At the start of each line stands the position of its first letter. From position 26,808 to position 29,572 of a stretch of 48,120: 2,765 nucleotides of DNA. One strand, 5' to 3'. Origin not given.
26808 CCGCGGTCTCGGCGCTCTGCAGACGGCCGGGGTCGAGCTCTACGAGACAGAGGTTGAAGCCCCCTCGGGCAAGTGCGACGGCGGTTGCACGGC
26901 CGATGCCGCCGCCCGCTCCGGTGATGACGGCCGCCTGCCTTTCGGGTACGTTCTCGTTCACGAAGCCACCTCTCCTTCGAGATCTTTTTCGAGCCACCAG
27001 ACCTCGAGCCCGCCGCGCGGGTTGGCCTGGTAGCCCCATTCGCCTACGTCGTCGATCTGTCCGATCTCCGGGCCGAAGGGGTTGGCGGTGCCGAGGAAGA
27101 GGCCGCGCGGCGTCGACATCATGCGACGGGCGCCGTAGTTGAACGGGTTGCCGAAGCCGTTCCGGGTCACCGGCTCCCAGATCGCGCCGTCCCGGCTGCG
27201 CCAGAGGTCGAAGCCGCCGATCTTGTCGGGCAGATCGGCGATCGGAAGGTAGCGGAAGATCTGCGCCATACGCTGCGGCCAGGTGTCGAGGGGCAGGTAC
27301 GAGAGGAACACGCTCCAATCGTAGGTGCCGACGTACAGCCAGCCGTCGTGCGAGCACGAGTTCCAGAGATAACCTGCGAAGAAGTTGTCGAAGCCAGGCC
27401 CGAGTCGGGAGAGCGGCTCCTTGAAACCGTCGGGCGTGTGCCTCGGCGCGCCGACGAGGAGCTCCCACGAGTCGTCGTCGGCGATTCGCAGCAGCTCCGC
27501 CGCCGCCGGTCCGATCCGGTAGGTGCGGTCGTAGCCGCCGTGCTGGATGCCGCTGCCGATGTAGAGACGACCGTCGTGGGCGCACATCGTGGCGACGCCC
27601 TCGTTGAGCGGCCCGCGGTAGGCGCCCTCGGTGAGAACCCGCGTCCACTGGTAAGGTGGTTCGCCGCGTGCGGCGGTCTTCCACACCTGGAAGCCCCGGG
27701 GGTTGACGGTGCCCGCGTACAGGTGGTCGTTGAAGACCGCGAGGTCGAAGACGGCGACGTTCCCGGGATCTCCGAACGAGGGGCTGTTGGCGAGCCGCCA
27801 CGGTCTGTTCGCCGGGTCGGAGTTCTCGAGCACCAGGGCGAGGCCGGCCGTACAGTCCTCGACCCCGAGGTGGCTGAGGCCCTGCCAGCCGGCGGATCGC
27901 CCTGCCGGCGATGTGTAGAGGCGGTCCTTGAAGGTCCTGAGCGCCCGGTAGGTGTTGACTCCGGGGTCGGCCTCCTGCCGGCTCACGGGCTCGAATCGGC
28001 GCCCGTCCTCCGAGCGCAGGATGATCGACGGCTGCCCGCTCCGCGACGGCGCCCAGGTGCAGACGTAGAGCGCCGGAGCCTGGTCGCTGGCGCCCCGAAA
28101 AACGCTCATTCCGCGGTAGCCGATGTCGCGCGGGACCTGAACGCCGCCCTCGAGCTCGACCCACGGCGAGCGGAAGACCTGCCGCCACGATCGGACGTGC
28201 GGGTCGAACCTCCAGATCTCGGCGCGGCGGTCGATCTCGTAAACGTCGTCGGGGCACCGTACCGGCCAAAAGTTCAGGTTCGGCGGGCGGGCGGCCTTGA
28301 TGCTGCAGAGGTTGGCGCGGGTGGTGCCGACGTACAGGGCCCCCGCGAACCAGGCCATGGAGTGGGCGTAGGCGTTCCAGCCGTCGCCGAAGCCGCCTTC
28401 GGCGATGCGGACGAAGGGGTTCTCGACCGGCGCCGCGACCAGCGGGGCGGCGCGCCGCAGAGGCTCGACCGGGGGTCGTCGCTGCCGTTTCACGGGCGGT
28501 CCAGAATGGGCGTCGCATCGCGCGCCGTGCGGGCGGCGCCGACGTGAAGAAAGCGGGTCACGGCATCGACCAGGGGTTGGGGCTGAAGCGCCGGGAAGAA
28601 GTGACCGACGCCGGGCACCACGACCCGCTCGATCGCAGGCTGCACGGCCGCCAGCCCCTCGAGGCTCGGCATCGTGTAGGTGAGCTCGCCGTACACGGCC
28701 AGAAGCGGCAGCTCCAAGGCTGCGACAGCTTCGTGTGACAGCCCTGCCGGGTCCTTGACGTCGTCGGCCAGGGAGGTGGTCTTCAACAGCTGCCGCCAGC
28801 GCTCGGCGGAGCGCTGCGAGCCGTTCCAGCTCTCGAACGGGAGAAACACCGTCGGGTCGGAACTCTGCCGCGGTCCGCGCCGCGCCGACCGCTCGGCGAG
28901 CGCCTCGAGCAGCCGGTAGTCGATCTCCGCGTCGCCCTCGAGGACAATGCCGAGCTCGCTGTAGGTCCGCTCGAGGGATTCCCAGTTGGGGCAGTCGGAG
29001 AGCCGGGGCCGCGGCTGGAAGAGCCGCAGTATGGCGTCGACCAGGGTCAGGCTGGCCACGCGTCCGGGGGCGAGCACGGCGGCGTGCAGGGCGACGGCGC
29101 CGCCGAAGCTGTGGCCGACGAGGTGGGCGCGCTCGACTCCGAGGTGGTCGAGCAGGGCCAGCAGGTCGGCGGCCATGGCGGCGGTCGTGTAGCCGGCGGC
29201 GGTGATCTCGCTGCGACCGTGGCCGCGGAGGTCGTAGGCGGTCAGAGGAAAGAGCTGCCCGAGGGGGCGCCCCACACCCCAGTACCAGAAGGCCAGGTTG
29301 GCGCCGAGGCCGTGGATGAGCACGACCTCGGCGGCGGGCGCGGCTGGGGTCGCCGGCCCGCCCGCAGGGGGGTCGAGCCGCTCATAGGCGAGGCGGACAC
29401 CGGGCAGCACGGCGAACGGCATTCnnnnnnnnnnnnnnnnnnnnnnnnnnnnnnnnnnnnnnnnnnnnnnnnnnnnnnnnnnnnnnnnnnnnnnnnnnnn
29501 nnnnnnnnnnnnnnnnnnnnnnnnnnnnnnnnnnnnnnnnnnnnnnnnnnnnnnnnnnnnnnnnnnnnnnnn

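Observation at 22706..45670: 22-kb translationally coupled pfa/hgl-like PKS operon whose accessory genes do not match the PUFA, heterocyst-glycolipid or olefin-synthase layouts I know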

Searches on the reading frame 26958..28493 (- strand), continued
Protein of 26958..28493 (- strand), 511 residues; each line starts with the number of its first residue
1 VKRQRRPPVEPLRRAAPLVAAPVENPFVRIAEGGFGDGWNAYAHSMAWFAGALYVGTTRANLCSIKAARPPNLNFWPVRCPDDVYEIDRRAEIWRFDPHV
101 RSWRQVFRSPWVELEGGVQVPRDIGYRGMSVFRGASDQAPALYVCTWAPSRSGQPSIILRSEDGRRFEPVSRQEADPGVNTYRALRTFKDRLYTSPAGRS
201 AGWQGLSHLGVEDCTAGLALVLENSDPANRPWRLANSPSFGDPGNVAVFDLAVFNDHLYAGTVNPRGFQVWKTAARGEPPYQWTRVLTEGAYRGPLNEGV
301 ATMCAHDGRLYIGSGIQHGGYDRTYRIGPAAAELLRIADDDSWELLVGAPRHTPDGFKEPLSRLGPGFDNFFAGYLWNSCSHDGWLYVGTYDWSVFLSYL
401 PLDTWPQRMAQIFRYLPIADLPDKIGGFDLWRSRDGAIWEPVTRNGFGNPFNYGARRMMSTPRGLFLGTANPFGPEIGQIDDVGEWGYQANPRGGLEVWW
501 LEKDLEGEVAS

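Call 50: search_solved_structures(query=L002:15111-16010:+, max_evalue=1)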
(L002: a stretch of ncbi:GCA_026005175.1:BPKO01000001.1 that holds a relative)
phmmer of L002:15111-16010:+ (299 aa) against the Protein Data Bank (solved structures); distinct sequences matched with E-value up to 1: 7.
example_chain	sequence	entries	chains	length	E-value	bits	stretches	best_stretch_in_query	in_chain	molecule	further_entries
4gbm_A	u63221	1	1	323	5.8e-22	81.5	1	5-285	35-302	CurM Sulfotransferase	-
4gox_A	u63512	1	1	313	1.7e-16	63.6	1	6-234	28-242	Polyketide synthase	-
9wwe_A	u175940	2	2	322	0.0084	18.6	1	98-222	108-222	Protein-tyrosine sulfotransferase 2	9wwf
3ap1_A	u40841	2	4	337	0.0097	18.4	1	98-222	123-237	Protein-tyrosine sulfotransferase 2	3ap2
3ap3_A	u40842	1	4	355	0.011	18.2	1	98-222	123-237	Protein-tyrosine sulfotransferase 2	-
9wp1_A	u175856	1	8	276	0.73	12.3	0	107-160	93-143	Protein-tyrosine sulfotransferase 1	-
5wrj_A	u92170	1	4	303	0.95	11.9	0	107-160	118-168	Protein-tyrosine sulfotransferase 1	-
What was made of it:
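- Closest known: ACP-ST-TE off-loading unit of CurM. Same: The cluster family carries a sulfotransferase whose best solved-structure matches are CurM ST and Ols ST (call 50).
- The sulfotransferase next to the propeller in most relatives matches CurM ST (4GBM, E = 5.8e-22) and Ols ST (4GOX, E = 1.7e-16) before any other solved structure (call 50).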

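Call 64: search_protein_families(library=ncbifam, proteins=[L002:11496-12347:+, L002:12375-13526:+, L086:4726-7215:+, L086:12697-15321:+], max_evalue=0.0001)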
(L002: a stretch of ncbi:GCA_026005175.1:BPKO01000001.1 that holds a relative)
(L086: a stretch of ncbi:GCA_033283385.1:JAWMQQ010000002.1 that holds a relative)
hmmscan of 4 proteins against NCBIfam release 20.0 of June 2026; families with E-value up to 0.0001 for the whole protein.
L002:11496-12347:+ (283 aa): 12 families
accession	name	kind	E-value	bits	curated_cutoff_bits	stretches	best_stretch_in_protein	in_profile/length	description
NF001244.0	PRK00216.1-5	equivalog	8.4e-12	44.9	216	1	34-144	50-152/236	bifunctional demethylmenaquinone methyltransferase/2-methoxy-6-polyprenyl-1,4-benzoquinol methylase UbiE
TIGR02072.1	BioC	equivalog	3.3e-11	43.4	184.95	1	19-173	16-158/244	malonyl-ACP O-methyltransferase BioC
NF041537.1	ArsM_AhpD_UU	exception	4e-11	42.3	510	1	35-167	79-202/345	arsenite methyltransferase/AhpD domain selenoprotein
NF045667.1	MTase_DVU1556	equivalog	9.6e-11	41.5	155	1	29-220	19-168/213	DVU_1556 family methyltransferase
TIGR01934.1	MenG_MenH_UbiE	subfamily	1.5e-09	37.5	158.35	1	34-173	41-167/223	ubiquinone/menaquinone biosynthesis methyltransferase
NF047649.1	MTase_UXPK_star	exception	1.5e-08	34.1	460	1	29-164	74-200/283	methyltransferase/UXPK-star double selenoprotein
NF008823.0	PRK11873.1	subfamily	9.5e-08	31.8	263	1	37-147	82-183/272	arsenite methyltransferase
NF052510.1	methyltran_MpqE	exception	1.2e-06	28.1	335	1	35-143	49-149/234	methyl-plastoquinone biosynthesis methyltransferase MpqE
NF045823.1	PthPhpthDimycoMt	equivalog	1.4e-06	27.7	300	1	37-146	71-167/256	phthiotriol/phenolphthiotriol dimycocerosates methyltransferase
NF001242.0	PRK00216.1-3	equivalog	1.6e-05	24.4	351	1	32-176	70-204/258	bifunctional demethylmenaquinone methyltransferase/2-methoxy-6-polyprenyl-1,4-benzoquinol methylase UbiE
NF041536.1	ArsM_DUF2284_UU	exception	1.9e-05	23.2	575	1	36-155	80-190/459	arsenite methyltransferase/DUF2284 domain selenoprotein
NF001243.0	PRK00216.1-4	equivalog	4.7e-05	22.8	235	1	36-143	51-149/237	demethylmenaquinone methyltransferase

L002:12375-13526:+ (383 aa): 0 families

L086:4726-7215:+ (829 aa): 3 families
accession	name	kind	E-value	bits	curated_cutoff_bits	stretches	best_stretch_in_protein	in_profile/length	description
NF047638.1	throspo3_MtsC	equivalog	2.4e-11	43.2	350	1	696-802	155-263/428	cell-cell cohesion MYXO-CTERM protein MtsC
NF047539.1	XAC2610_fam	domain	2.9e-09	37.3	35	0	155-176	2-23/89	XAC2610-related protein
NF045500.1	Omp28_seleno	equivalog_domain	1.9e-05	24.2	200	1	733-812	273-340/377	Omp28-related selenoprotein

L086:12697-15321:+ (874 aa): 0 families

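Call 85: search_dna_similar(query=window:26958-28493:-, collection=plasmids, mode=protein, max_rows=20)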
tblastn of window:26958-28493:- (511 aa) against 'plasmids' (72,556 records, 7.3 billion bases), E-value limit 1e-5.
No match.
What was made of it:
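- Tried and rejected: tblastn against PLSDB plasmids found no match (call 85).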

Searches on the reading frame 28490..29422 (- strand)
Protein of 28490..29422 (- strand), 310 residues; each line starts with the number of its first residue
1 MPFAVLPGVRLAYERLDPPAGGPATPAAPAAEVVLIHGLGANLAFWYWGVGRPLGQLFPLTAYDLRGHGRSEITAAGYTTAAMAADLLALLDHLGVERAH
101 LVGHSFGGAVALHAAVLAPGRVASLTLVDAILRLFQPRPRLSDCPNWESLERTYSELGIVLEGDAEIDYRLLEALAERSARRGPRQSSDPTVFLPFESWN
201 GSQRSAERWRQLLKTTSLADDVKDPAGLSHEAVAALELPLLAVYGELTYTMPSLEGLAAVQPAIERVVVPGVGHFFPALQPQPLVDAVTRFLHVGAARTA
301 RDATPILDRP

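Call 7: search_protein_families(library=pfam, proteins=[window:28490-29422:-], max_evalue=0.001)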
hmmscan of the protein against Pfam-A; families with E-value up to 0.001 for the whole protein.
window:28490-29422:- (310 aa): 3 families
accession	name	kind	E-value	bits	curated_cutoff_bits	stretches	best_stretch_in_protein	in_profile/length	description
PF00561.26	Abhydrolase_1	-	3.7e-27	96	25.8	1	33-275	3-239/245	alpha/beta hydrolase fold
PF12697.13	Abhydrolase_6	-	3.1e-22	80.8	26.3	1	33-287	1-217/217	Alpha/beta hydrolase family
PF12146.15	Hydrolase_4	-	2.8e-10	40.4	27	1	28-134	2-113/239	Serine aminopeptidase, S33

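Call 14: search_protein_families(library=ncbifam, proteins=[window:28490-29422:-], max_evalue=0.00001)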
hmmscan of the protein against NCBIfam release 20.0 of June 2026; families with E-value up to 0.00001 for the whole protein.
window:28490-29422:- (310 aa): 26 families (the best 25 are shown)
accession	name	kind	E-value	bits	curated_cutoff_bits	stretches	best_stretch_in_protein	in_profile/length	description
NF011457.0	PRK14875.1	equivalog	2.3e-25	89.4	307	1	31-128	133-229/372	acetoin dehydrogenase dihydrolipoyllysine-residue acetyltransferase subunit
NF051488.1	bifunc_PcaDC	exception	6.7e-25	88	390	1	28-134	10-115/375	bifunctional 3-oxoadipate enol-lactonase/4-carboxymuconolactone decarboxylase PcaDC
TIGR02427.1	protocat_pcaD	equivalog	2.1e-23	83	255.85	1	30-130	13-112/251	3-oxoadipate enol-lactonase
TIGR03611.1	RutD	equivalog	8.7e-20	71.2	238.5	1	26-133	9-116/258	pyrimidine utilization protein D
NF007954.0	PRK10673.1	equivalog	1.1e-17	64.2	399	1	31-130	17-114/255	esterase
NF051487.1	bifunc_PcaCD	exception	7.1e-14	51.7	430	1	27-129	169-270/413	bifunctional 4-carboxymuconolactone decarboxylase/3-oxoadipate enol-lactonase PcaCD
TIGR03695.1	menH_SHCHC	equivalog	7.6e-14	51.7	208.55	1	33-137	5-111/252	2-succinyl-6-hydroxy-2,4-cyclohexadiene-1-carboxylate synthase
NF004514.1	PRK05855.1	equivalog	5.5e-13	48.3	455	1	30-126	22-122/578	SDR family oxidoreductase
NF052610.1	macro_16_ester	equivalog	2.4e-12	46.8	420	1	33-129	26-126/281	alpha/beta fold macrolide esterase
NF002938.0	PRK03592.1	equivalog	3.3e-12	46.3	241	1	31-292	31-289/298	haloalkane dehalogenase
NF050089.1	i_nPHAscl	equivalog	3.5e-12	46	300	1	31-130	19-117/288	intracellular short-chain-length polyhydroxyalkanoate depolymerase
TIGR01738.1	bioH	equivalog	6.6e-12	45.6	206.95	1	31-133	5-101/245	pimeloyl-ACP methyl ester esterase BioH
TIGR03056.1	bchO_mg_che_rel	equivalog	2.4e-11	43.2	172.55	1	32-135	30-133/278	alpha/beta fold hydrolase BchO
NF045632.1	hydroxlase_HsaD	equivalog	4.9e-11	42.1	400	1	30-129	34-136/290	4,5:9,10-diseco-3-hydroxy-5,9,17-trioxoandrosta-1(10),2-diene-4-oate hydrolase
NF053684.1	esterase_mleBCA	exception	5.1e-10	38.9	570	1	33-129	26-126/281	BCA family alpha/beta fold macrolide esterase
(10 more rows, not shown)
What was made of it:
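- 28490..29422 (-): α/β-hydrolase, 310 aa (GHSFGG nucleophile elbow); candidate off-loading enzyme. Pfam and NCBIfam (calls 7, 14).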

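Call 52: search_solved_structures(query=window:28490-29422:-, max_evalue=0.001)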
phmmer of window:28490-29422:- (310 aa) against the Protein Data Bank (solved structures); distinct sequences matched with E-value up to 0.001: 188 (the best 60 are shown).
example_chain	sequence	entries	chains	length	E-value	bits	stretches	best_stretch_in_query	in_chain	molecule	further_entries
5a62_A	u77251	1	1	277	5.4e-15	58.7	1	32-138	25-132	PUTATIVE ALPHA/BETA HYDROLASE FOLD PROTEIN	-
5egn_A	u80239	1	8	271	6.3e-15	58.5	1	32-126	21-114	Esterase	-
7ac0_AAA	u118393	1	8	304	8.1e-13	51.5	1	31-134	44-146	Soluble epoxide hydrolase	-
4uhc_A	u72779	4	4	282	2.5e-12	49.9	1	32-138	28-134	ESTERASE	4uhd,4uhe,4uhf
4uhh_A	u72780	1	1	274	3.3e-12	49.5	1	32-138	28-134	ESTERASE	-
6eb3_A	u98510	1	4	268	5.1e-12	48.9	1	33-127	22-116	Est1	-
8v16_C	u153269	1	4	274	5.5e-12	48.8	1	33-127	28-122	Esterase 1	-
3om8_A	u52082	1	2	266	7.3e-12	48.4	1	32-130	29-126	Probable hydrolase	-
2xua_A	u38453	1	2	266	7.5e-12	48.4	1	1-138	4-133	3-OXOADIPATE ENOL-LACTONASE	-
7jqy_A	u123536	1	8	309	2e-11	47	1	30-290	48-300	Cif-like 1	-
7jqx_A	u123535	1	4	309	6.4e-11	45.3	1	30-290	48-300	Cif-like 1 wild-type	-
1c4x_A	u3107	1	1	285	7.2e-11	45.1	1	22-139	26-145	PROTEIN (2-HYDROXY-6-OXO-6-PHENYLHEXA-2,4-DIENOATE HYDROLASE)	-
3v48_A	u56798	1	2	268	1.7e-10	43.9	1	25-135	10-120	Putative aminoacrylate hydrolase RutD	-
10xn_A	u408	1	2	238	1.9e-10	43.8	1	32-117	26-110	Triacylglycerol lipase related protein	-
3bf7_A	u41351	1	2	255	2.4e-10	43.4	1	32-130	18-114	Esterase YbfF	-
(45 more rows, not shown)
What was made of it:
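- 28490..29422 (-): PDB neighbours are generic esterases, enol-lactonases and epoxide hydrolases (call 52).
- On CurM/Ols ACP-ST-TE olefin-forming off-loading: The hydrolase is a separate protein whose best PDB matches are generic esterases and enol-lactonases (call 52).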
